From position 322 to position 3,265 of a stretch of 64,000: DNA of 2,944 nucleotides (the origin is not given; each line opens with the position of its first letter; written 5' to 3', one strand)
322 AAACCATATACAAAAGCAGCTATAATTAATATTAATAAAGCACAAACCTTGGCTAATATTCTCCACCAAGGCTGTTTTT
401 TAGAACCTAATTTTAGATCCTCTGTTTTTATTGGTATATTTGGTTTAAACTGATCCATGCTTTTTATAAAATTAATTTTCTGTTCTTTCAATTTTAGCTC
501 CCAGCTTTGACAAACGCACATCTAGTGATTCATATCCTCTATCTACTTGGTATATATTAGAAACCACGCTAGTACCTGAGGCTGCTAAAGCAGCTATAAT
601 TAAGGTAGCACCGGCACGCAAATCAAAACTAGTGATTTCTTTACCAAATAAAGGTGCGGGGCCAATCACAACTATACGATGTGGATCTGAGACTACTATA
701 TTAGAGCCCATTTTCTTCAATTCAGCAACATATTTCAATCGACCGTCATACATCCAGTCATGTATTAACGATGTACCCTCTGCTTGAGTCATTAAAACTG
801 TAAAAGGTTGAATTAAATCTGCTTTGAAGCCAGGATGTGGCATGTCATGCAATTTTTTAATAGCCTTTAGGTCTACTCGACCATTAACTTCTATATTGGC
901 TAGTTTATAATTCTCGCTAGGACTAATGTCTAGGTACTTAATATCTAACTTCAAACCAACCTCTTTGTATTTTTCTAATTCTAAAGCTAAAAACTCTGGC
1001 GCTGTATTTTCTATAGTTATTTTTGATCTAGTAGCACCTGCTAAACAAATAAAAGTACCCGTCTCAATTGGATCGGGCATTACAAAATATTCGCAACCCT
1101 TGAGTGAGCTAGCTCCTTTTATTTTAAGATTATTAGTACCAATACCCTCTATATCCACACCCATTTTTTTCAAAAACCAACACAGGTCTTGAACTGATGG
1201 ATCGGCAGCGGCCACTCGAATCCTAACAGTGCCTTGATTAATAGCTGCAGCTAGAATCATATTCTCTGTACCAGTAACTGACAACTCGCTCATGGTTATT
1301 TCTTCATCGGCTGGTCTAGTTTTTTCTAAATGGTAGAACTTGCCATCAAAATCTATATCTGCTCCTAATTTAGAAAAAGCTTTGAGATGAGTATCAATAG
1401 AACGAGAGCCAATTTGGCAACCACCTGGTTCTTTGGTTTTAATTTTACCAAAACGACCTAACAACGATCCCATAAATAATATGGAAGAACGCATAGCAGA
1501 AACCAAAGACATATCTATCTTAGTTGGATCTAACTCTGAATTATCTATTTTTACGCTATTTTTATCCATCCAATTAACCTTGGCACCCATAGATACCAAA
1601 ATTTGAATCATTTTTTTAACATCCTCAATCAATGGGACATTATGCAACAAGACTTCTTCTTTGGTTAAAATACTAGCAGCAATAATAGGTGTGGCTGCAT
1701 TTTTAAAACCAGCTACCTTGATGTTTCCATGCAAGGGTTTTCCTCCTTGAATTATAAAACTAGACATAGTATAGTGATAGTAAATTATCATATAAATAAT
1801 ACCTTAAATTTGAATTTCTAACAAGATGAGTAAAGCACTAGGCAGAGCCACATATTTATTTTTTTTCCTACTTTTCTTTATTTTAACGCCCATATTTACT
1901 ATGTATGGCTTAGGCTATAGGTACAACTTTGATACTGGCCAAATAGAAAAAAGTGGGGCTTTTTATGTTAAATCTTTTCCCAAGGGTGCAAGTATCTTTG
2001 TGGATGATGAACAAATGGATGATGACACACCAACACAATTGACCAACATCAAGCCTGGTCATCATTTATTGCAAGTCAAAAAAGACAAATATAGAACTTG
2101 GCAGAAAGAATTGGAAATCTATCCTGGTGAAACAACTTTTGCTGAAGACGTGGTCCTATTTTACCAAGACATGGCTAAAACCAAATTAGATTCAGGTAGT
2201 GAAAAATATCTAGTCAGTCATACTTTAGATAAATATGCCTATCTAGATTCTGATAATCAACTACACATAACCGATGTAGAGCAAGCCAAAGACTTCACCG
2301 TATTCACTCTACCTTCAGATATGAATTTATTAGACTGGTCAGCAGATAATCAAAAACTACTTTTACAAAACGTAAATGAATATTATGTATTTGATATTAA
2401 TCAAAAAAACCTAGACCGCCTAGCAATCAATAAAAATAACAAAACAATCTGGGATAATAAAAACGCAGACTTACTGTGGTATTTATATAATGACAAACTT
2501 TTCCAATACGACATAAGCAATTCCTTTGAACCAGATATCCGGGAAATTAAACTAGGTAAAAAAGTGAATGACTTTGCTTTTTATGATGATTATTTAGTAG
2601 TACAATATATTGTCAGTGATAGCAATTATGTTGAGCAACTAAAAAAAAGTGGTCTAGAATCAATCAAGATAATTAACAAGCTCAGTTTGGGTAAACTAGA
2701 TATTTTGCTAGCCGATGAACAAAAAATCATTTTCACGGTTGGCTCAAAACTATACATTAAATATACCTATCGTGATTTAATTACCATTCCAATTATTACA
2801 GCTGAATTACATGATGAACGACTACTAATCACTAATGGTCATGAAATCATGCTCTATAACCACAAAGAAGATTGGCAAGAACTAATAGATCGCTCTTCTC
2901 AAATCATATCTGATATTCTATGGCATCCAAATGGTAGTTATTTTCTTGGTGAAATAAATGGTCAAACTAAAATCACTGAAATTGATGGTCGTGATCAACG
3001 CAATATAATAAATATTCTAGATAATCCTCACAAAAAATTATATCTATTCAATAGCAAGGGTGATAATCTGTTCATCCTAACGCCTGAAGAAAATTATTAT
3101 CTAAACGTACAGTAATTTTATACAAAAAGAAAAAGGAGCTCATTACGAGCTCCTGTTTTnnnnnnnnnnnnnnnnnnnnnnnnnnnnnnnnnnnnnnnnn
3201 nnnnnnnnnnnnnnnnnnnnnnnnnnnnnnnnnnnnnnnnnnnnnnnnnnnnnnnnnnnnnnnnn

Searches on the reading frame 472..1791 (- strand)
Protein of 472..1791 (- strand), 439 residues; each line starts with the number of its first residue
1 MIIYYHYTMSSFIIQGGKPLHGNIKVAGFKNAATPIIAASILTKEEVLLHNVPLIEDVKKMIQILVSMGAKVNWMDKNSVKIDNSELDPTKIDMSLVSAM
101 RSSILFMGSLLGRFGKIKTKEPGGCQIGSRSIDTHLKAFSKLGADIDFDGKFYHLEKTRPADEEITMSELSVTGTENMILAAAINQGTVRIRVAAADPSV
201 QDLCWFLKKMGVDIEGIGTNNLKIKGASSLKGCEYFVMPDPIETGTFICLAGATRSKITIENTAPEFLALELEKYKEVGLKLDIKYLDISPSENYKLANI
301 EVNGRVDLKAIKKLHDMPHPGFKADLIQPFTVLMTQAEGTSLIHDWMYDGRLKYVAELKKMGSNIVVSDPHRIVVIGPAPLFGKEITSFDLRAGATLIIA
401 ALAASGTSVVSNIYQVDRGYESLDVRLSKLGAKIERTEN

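Call 97: search_protein_families(library=pfam, proteins=[window:472-1791:-], max_evalue=0.0001)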
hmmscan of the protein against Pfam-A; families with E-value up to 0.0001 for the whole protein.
window:472-1791:- (439 aa): 1 family
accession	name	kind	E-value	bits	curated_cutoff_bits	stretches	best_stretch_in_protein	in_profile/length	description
PF00275.25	EPSP_synthase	-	1.4e-71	241.9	22.8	1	14-422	1-412/417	EPSP synthase (3-phosphoshikimate 1-carboxyvinyltransferase)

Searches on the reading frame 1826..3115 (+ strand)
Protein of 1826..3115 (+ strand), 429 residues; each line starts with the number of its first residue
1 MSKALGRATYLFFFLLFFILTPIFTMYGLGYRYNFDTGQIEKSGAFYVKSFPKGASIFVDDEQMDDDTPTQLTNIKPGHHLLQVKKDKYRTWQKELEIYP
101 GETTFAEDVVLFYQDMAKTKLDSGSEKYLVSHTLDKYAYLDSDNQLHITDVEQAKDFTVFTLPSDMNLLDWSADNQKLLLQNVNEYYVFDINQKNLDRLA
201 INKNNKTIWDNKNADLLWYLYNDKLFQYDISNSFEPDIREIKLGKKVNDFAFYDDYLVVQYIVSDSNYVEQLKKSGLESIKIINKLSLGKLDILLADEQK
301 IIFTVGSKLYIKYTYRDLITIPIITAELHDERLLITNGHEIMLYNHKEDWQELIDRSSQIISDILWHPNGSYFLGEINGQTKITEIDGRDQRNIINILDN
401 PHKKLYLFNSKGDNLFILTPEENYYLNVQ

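Call 97: search_protein_families(library=pfam, proteins=[window:1826-3115:+], max_evalue=0.0001)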
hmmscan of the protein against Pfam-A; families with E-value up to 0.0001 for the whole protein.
window:1826-3115:+ (429 aa): 1 family
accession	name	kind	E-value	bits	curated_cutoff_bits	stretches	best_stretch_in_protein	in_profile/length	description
PF08308.17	PEGA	-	9.1e-10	38.7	20.8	1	45-104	3-61/71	PEGA domain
